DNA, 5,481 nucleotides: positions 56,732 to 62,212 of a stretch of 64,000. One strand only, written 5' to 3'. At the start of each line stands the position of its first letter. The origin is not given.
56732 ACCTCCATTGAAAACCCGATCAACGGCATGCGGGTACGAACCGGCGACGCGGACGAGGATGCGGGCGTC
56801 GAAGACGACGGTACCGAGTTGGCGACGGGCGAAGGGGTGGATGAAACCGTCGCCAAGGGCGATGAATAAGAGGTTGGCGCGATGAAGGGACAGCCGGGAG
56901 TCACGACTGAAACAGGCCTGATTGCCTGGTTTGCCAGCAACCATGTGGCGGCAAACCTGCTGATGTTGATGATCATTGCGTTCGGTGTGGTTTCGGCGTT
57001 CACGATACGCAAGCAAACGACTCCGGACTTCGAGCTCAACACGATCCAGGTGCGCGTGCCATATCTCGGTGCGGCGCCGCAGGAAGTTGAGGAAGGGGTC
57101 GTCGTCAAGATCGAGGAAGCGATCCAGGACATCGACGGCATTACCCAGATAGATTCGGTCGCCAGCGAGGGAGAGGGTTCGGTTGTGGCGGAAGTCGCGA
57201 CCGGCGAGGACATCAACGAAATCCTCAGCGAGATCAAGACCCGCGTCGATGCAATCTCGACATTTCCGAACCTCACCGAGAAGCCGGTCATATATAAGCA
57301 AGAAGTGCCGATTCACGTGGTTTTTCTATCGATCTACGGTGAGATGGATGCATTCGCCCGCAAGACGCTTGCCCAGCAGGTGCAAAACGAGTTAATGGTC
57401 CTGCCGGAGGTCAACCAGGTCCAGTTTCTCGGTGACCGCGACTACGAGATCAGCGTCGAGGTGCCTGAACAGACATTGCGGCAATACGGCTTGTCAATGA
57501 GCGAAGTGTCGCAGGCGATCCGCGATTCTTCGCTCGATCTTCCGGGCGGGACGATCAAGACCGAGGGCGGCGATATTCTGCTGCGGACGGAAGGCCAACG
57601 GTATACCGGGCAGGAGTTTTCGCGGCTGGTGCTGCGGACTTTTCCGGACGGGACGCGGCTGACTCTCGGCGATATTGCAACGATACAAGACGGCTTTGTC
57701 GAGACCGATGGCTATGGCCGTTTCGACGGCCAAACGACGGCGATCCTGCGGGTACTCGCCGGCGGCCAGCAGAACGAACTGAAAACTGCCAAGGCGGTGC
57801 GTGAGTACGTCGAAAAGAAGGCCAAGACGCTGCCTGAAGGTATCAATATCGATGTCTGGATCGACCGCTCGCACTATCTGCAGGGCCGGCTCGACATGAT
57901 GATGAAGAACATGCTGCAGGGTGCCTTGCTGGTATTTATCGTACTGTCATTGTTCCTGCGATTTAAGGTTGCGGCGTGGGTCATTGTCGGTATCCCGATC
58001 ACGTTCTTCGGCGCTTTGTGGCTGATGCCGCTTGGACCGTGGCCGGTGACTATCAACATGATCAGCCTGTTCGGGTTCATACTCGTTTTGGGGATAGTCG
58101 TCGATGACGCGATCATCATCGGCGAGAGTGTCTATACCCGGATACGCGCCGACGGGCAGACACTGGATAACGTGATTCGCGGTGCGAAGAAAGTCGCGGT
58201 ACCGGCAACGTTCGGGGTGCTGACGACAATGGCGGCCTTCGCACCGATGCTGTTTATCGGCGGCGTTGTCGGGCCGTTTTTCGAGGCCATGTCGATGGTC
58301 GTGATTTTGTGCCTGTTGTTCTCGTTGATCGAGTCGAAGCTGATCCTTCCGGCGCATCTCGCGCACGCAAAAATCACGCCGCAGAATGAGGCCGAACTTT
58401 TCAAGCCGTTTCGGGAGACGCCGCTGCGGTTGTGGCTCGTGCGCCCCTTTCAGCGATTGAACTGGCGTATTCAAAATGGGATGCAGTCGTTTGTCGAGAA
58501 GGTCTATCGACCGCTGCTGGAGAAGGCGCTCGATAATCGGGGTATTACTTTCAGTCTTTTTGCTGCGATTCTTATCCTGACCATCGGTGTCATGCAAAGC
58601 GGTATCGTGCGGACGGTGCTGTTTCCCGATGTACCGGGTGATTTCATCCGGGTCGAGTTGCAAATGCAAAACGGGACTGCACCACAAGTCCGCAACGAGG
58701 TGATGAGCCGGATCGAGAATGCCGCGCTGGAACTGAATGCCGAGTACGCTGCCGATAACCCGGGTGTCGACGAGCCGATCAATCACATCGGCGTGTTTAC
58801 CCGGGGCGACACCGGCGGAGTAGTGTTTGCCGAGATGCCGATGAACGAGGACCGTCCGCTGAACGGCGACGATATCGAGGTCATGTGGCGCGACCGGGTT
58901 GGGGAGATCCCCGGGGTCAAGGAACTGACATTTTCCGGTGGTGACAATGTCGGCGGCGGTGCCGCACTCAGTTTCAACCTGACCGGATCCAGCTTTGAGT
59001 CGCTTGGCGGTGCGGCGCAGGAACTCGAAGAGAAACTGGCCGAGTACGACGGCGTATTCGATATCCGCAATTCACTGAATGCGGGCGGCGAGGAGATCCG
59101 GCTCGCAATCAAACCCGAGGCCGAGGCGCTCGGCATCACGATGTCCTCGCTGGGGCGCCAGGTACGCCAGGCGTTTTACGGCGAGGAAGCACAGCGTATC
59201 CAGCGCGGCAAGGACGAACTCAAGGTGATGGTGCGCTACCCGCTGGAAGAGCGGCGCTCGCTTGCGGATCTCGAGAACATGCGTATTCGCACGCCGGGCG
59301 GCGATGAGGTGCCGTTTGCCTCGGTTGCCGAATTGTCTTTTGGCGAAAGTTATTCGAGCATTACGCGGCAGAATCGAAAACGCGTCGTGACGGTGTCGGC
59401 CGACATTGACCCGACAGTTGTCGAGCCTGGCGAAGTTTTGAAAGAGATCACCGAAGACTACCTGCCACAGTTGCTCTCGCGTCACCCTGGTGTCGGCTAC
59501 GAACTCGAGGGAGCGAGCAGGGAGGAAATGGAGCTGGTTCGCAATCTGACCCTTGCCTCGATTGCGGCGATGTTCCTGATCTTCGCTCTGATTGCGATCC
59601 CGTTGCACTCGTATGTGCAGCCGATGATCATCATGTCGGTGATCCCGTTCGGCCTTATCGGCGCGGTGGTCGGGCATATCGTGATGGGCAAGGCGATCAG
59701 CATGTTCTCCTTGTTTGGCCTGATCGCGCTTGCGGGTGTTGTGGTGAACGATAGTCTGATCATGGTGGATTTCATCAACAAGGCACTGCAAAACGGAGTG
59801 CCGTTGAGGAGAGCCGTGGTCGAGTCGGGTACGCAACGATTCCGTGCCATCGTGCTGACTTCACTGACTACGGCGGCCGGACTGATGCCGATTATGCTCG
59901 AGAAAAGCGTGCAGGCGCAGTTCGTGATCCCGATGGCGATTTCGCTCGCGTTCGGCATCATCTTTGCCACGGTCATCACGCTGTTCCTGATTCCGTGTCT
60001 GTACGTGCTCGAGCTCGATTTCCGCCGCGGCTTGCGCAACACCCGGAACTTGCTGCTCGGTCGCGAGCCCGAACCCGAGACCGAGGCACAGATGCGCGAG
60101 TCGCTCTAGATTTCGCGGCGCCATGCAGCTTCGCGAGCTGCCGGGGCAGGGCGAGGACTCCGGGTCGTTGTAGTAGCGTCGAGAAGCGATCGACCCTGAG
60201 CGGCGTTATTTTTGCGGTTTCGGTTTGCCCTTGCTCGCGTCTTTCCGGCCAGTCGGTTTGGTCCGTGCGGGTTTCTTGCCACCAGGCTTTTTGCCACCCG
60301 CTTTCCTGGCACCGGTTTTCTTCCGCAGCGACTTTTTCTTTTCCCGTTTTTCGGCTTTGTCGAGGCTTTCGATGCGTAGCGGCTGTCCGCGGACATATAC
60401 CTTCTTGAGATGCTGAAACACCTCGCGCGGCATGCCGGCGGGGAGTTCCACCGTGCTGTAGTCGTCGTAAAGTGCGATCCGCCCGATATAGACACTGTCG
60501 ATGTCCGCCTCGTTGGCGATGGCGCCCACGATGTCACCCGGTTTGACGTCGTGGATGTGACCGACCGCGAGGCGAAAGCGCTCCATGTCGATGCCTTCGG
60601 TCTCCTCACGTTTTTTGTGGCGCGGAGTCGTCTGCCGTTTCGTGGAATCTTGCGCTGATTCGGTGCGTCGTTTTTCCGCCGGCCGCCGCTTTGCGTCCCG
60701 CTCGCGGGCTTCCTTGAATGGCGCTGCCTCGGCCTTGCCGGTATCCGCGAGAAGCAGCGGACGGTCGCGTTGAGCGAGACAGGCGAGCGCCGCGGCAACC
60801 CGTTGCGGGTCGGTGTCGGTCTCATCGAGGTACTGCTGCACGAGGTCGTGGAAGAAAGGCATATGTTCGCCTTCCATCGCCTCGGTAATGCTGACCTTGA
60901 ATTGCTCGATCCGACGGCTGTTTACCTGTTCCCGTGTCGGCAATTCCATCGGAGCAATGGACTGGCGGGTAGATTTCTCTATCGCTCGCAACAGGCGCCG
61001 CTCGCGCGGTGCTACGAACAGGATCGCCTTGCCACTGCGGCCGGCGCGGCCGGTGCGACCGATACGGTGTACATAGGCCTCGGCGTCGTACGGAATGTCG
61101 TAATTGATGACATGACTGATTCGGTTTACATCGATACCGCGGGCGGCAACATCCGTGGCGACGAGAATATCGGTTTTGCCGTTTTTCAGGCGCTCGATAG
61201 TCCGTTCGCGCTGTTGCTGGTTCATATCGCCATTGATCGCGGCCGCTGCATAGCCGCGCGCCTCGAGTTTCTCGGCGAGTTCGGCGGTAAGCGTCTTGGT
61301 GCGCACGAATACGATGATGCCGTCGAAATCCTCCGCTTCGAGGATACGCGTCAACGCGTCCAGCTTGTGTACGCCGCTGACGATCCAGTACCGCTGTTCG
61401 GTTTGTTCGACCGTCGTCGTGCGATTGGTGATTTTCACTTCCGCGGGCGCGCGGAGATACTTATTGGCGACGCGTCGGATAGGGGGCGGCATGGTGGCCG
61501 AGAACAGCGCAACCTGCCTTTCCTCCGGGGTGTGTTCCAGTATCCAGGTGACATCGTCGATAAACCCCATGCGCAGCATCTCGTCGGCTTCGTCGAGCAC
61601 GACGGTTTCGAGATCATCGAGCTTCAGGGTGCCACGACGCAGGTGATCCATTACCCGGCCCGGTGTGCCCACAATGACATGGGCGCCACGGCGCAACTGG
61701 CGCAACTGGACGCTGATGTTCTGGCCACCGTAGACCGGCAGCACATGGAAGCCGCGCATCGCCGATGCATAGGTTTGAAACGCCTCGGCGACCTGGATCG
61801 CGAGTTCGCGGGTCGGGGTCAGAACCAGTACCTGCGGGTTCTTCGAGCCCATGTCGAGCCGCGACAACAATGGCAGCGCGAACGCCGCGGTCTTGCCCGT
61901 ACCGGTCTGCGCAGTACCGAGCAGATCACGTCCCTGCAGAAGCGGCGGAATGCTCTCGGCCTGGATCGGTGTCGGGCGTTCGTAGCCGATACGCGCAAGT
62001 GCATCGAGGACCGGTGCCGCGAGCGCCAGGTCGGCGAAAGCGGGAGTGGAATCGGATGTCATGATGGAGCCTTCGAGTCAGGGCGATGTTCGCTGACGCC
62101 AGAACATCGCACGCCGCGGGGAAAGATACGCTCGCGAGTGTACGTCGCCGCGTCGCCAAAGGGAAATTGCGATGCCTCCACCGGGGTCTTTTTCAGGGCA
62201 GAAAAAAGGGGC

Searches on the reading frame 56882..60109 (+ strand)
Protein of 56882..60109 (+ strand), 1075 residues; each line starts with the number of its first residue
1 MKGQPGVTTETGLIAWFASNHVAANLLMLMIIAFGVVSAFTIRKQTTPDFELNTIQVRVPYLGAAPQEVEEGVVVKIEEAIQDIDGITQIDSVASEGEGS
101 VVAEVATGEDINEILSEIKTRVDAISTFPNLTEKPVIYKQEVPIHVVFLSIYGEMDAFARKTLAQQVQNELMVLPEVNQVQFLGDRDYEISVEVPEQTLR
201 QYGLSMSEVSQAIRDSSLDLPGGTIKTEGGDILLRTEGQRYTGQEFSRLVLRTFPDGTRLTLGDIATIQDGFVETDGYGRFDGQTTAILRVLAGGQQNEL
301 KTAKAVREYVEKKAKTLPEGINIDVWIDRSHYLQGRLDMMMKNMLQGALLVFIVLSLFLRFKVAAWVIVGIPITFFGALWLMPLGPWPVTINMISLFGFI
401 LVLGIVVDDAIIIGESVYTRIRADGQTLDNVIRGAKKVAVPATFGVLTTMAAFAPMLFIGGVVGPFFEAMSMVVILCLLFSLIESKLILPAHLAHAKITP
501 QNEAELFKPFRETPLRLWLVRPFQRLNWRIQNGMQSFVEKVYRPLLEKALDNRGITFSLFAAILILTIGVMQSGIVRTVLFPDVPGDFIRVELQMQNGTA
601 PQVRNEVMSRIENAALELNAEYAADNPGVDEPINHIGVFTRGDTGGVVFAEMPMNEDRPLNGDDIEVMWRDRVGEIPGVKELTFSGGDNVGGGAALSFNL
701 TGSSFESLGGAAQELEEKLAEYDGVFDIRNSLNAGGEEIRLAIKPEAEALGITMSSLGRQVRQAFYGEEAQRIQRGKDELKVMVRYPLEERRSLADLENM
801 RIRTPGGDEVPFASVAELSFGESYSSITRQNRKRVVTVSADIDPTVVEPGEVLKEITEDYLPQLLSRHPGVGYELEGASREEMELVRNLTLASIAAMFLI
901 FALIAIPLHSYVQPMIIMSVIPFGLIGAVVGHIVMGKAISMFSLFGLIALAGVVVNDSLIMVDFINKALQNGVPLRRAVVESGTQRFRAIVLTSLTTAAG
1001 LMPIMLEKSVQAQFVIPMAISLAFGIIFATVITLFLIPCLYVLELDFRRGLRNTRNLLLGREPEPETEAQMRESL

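Call 51: search_protein_families(library=pfam, max_evalue=0.00001, proteins=[window:56882-60109:+])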
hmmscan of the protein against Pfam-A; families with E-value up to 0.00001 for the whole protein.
window:56882-60109:+ (1075 aa): 1 family
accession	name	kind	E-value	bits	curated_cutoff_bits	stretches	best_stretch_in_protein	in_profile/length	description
PF00873.25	ACR_tran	-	1.2e-162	543.4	28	1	15-1043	3-1019/1021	AcrB/AcrD/AcrF family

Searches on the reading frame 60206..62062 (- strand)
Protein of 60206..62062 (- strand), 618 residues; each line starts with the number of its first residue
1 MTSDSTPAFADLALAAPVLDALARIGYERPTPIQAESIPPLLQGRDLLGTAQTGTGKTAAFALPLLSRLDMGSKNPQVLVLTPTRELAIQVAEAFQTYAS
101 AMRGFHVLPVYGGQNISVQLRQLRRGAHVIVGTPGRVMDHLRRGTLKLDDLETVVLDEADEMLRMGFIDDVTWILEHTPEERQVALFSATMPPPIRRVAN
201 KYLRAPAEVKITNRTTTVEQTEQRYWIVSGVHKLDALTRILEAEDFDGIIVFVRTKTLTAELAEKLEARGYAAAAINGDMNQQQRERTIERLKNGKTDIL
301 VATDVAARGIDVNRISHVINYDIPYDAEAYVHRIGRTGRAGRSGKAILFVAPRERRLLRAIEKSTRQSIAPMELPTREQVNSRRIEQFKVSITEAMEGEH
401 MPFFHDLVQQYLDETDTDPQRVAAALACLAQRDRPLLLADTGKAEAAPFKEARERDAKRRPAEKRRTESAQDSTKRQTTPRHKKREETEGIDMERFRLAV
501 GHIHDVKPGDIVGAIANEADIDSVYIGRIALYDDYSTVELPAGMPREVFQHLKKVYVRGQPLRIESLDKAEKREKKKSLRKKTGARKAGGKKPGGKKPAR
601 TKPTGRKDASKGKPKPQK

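Call 51: search_protein_families(library=pfam, max_evalue=0.00001, proteins=[window:60206-62062:-])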
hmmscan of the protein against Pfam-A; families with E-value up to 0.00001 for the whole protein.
window:60206-62062:- (618 aa): 5 families
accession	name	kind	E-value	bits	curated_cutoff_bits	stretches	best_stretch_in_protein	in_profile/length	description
PF00270.35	DEAD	-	2.6e-53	180.6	26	1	31-196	1-165/167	DEAD/DEAH box helicase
PF00271.37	Helicase_C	-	4.2e-35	120.8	23.5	1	233-341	2-110/110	Helicase conserved C-terminal domain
PF03880.21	DbpA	-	3.3e-23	81.9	25.6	1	495-565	1-71/72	DbpA RNA binding domain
PF25399.1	DeaD_dimer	-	9.3e-23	80.5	23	1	375-439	1-65/67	RNA helicase DeaD dimerization domain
PF04851.21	ResIII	-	3.1e-08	34.1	22.5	1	48-190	27-161/164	Type III restriction enzyme, res subunit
